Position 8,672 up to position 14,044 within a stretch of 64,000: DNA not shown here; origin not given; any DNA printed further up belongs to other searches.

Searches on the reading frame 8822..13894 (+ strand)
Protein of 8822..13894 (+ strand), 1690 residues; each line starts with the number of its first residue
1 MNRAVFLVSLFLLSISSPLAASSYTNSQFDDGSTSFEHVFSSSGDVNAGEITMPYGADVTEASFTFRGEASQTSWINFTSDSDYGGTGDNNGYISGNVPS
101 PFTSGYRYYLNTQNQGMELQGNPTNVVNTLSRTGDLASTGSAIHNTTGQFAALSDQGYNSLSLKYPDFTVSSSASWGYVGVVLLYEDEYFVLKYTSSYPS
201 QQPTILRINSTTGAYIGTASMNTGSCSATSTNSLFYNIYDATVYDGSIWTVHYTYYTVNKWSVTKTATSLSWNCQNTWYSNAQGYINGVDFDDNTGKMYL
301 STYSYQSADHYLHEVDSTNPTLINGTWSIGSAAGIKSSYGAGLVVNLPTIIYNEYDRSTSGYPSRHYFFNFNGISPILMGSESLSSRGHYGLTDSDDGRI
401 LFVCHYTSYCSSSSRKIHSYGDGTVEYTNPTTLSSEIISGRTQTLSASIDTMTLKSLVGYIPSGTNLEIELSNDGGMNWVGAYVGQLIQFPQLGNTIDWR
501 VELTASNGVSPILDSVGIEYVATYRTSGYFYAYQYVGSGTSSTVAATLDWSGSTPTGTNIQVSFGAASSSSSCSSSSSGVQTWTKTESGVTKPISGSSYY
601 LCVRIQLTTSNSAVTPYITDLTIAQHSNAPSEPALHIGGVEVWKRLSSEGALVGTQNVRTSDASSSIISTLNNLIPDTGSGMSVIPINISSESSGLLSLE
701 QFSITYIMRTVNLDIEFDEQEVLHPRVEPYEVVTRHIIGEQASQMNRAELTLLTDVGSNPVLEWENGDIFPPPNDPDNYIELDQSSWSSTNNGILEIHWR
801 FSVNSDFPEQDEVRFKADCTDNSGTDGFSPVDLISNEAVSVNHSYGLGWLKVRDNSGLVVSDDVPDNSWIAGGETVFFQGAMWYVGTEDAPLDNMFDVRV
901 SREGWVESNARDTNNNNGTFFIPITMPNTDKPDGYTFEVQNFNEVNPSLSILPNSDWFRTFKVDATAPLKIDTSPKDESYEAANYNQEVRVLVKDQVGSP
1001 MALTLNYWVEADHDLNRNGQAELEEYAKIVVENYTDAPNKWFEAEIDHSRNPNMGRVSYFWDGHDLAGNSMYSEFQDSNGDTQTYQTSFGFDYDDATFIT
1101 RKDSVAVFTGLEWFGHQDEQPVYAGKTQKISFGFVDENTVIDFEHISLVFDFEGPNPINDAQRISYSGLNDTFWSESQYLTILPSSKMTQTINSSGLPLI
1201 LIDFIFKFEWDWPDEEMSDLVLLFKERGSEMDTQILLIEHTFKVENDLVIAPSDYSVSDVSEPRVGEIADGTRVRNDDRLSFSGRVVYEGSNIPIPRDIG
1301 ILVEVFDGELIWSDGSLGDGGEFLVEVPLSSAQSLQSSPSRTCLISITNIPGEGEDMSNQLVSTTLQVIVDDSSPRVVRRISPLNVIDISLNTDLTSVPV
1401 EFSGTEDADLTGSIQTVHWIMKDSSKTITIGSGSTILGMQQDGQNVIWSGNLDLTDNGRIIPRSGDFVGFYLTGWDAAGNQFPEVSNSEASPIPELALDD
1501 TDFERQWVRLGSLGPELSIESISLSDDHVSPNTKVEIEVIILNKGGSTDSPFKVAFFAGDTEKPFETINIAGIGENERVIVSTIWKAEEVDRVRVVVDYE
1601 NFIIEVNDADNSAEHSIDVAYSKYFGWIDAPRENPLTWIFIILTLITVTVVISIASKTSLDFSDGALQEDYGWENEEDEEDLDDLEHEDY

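Call 36: search_protein_families(library=pfam, proteins=[window:8822-13894:+], max_evalue=0.001)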
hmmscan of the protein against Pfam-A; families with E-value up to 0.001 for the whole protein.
window:8822-13894:+ (1690 aa): 1 family
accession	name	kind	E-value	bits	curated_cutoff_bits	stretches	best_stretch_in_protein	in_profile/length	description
PF07705.17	CARDB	-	4.2e-10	40.2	22.7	1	1515-1613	2-99/101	CARDB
